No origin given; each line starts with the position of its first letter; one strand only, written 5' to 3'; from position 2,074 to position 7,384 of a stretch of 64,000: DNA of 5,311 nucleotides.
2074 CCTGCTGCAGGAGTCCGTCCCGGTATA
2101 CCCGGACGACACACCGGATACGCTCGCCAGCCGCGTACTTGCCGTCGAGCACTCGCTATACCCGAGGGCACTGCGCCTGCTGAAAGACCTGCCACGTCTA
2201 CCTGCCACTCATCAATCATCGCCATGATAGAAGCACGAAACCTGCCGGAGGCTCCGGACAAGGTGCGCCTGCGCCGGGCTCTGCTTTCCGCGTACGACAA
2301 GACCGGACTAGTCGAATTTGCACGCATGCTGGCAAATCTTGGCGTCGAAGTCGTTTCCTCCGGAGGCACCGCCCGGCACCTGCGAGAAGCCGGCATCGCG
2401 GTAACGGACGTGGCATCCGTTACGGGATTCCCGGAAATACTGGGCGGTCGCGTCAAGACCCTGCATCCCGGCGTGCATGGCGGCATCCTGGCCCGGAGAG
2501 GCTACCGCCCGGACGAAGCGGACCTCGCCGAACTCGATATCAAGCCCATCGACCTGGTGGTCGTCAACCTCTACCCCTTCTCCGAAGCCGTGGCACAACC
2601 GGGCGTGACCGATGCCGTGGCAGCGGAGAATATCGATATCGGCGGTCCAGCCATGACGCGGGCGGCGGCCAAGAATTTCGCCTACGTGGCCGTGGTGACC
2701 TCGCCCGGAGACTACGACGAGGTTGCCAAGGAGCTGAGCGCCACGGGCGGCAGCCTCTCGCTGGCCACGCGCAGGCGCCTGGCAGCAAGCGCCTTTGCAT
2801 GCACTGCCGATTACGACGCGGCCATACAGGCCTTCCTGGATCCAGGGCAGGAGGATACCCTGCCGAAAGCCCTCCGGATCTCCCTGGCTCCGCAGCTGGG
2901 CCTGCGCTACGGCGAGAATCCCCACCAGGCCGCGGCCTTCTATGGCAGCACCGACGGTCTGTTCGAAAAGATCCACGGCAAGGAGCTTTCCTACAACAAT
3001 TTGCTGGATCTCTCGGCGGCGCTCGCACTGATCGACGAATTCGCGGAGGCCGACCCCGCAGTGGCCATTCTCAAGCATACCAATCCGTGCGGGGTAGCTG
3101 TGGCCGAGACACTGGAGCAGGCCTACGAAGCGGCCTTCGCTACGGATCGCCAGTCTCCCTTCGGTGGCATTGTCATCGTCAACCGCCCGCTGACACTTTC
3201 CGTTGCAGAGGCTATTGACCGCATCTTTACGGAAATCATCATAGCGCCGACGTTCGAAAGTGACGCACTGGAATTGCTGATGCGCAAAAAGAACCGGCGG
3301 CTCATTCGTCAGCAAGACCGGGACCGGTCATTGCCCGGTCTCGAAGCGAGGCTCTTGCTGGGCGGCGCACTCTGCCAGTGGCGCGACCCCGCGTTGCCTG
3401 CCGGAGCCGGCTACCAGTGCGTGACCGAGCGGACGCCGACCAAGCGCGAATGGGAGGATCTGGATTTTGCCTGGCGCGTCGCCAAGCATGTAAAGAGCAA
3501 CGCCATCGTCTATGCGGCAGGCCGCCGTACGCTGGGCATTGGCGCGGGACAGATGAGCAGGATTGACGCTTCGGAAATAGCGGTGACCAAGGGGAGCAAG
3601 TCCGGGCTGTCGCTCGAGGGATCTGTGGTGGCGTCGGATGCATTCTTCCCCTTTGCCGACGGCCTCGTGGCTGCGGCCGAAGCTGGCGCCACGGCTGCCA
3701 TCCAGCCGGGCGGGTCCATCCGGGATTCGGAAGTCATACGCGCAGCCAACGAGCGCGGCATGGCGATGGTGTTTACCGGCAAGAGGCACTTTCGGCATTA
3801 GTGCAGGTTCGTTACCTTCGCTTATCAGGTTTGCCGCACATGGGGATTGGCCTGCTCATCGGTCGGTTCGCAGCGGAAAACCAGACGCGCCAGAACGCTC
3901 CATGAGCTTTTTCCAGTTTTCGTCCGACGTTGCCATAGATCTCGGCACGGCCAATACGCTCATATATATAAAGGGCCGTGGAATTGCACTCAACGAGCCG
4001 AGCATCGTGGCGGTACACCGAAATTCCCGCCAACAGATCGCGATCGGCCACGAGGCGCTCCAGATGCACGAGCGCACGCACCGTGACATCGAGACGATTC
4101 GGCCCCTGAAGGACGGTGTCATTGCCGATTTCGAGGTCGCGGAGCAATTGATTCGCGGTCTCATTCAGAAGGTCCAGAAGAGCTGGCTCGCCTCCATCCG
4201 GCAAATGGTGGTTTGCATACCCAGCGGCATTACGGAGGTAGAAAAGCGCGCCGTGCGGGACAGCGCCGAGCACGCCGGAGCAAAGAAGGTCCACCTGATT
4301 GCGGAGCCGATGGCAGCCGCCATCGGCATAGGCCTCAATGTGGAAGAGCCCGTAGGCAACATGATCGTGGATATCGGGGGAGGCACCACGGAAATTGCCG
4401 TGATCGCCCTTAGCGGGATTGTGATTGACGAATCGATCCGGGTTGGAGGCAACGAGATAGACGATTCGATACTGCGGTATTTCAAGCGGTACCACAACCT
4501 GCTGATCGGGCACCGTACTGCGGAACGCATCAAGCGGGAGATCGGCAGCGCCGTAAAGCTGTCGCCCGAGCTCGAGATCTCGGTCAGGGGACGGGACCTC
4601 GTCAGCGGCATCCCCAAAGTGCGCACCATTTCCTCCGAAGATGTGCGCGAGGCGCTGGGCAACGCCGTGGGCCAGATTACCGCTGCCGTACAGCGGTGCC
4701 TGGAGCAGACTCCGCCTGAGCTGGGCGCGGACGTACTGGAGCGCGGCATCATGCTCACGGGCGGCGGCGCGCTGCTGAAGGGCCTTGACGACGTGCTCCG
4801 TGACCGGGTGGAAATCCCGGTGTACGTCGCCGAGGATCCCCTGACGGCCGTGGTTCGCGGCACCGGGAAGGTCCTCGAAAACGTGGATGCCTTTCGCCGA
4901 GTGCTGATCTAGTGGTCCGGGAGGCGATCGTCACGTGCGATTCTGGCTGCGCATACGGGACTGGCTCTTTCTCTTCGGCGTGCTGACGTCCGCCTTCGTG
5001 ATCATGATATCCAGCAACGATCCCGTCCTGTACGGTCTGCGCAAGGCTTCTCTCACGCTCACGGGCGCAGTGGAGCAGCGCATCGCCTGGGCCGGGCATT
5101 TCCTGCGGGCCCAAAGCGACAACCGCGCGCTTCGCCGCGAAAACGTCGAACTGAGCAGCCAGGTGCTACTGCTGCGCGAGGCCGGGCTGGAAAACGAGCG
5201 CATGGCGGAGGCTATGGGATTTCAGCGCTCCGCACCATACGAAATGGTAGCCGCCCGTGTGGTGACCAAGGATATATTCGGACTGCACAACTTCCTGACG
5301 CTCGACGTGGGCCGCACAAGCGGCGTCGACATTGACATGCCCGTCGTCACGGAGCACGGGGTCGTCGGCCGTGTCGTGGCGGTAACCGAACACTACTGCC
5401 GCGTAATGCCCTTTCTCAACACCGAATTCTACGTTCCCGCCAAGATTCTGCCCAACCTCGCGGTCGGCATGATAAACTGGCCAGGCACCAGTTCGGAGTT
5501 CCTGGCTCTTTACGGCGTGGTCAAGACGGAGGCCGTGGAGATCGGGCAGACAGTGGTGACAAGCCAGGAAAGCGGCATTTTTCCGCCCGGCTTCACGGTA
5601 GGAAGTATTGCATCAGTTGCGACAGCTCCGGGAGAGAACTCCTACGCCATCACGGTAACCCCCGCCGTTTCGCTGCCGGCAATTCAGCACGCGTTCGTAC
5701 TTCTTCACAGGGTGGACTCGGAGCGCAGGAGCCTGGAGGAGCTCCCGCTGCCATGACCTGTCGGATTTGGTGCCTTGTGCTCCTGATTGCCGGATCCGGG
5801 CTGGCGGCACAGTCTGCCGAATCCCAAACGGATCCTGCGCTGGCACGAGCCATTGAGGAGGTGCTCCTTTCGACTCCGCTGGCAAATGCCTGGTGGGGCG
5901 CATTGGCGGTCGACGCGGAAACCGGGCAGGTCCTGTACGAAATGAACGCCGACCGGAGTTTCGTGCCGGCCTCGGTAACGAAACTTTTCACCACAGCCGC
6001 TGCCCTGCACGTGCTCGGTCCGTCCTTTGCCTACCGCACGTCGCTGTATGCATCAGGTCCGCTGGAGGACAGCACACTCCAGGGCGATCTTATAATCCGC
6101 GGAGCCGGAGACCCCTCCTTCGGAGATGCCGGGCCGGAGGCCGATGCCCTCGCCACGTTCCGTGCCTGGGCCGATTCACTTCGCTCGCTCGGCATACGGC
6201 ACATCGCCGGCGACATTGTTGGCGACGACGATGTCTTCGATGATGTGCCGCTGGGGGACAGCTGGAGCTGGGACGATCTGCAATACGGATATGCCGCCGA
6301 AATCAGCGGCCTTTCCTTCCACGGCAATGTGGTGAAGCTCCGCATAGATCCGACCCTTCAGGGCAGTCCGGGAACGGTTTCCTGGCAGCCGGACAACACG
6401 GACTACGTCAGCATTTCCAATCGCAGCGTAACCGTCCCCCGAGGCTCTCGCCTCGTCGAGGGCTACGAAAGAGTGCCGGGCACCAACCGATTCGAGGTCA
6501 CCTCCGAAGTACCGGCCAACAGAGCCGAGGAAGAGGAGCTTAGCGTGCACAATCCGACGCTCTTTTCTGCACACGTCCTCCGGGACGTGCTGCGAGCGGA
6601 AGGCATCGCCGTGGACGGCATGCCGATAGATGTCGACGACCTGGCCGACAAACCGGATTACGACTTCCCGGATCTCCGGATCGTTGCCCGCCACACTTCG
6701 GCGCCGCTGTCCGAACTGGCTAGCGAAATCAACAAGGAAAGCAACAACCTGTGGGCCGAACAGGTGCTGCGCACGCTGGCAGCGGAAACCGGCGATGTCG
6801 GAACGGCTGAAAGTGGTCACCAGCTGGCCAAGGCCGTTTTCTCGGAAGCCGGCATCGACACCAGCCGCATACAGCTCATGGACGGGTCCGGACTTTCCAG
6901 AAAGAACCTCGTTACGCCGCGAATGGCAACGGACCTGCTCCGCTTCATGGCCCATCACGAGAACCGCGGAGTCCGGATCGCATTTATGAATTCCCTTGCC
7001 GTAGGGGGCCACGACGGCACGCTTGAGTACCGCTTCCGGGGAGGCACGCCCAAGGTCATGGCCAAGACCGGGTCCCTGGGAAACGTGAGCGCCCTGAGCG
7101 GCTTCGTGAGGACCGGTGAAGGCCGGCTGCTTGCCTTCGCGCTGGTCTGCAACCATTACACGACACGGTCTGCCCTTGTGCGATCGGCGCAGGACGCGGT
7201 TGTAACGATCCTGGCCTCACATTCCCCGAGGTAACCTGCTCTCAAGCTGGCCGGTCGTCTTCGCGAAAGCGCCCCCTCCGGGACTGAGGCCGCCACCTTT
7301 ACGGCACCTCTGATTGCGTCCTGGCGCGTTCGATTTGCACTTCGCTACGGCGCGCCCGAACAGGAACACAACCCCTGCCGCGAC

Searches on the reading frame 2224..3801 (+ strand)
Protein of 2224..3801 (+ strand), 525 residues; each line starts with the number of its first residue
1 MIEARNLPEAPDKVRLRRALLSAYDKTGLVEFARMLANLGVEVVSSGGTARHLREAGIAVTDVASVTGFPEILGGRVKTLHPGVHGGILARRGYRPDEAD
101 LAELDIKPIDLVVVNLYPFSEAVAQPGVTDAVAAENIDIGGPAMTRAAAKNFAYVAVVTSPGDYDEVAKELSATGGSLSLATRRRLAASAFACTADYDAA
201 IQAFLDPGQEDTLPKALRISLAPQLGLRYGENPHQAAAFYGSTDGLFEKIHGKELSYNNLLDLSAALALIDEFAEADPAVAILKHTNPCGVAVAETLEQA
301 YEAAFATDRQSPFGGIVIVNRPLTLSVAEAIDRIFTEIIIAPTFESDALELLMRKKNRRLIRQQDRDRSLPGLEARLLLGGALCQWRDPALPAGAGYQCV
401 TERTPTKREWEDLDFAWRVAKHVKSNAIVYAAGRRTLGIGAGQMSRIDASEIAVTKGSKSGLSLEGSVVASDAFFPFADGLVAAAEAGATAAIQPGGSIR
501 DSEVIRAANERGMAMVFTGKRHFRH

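Call 7: search_protein_families(library=pfam, proteins=[window:2224-3801:+], max_evalue=0.00001)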
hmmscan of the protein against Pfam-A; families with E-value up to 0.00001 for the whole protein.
window:2224-3801:+ (525 aa): 2 families
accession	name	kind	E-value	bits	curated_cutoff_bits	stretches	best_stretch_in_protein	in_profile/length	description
PF01808.24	AICARFT_IMPCHas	-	5.9e-112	374.6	25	1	148-456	1-311/311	AICARFT/IMPCHase bienzyme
PF02142.27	MGS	-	4.1e-22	78.6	24.1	1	28-142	1-93/94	MGS-like domain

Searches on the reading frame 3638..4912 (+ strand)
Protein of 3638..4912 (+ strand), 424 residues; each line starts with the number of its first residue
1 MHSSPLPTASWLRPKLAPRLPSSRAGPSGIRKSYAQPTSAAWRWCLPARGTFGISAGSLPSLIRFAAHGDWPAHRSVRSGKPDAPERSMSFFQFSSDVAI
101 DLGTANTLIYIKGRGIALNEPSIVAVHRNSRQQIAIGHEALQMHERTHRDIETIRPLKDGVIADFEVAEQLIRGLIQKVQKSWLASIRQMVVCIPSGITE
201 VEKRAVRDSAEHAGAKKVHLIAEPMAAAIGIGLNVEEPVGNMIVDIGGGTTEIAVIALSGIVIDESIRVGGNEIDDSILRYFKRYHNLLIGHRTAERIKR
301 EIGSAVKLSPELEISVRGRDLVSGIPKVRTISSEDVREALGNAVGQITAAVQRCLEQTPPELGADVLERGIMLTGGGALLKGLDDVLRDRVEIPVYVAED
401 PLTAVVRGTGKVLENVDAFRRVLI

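Call 7: search_protein_families(library=pfam, proteins=[window:3638-4912:+], max_evalue=0.00001)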
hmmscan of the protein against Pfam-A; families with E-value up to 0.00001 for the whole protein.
window:3638-4912:+ (424 aa): 5 families
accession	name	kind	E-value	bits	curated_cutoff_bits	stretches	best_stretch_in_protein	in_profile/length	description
PF06723.19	MreB_Mbl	-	1.5e-135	451.7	27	1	96-419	2-325/327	MreB/Mbl protein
PF00012.26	HSP70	-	1.8e-13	50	20.6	1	163-284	109-236/599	Hsp70 protein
PF14450.12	FtsA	-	2.6e-10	41.2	31.8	1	243-400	2-112/127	Cell division protein FtsA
PF00022.25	Actin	-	2.1e-09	36.9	27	1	120-284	30-189/410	Actin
PF11104.14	PilM_2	-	5.9e-06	25.9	27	0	370-399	277-306/340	Type IV pilus assembly protein PilM;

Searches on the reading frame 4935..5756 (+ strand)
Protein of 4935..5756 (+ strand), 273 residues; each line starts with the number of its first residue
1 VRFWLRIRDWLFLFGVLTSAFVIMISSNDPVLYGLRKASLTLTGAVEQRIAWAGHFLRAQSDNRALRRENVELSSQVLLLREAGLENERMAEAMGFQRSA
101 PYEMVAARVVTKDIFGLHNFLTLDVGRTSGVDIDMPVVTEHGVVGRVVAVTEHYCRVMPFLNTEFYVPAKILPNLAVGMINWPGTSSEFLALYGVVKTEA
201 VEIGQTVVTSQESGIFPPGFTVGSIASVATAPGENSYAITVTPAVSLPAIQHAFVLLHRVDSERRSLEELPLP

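Call 7: search_protein_families(library=pfam, proteins=[window:4935-5756:+], max_evalue=0.00001)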
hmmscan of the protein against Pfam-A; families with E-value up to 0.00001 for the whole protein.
window:4935-5756:+ (273 aa): 1 family
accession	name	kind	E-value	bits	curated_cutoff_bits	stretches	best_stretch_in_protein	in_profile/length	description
PF04085.20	MreC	-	4e-33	114.7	28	1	109-256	1-146/147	Rod shape-determining protein MreC, barrel core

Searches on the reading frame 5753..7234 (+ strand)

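Call 7: search_protein_families(library=pfam, proteins=[window:5753-7234:+], max_evalue=0.00001)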
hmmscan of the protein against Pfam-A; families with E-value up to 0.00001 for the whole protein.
window:5753-7234:+ (493 aa): 2 families
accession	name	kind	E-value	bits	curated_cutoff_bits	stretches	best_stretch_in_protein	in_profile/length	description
PF02113.21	Peptidase_S13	-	3.6e-99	333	22.8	1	31-488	2-442/444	D-Ala-D-Ala carboxypeptidase 3 (S13) family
PF00768.25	Peptidase_S11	-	3.3e-06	27.2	27.6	1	50-82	15-47/239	D-alanyl-D-alanine carboxypeptidase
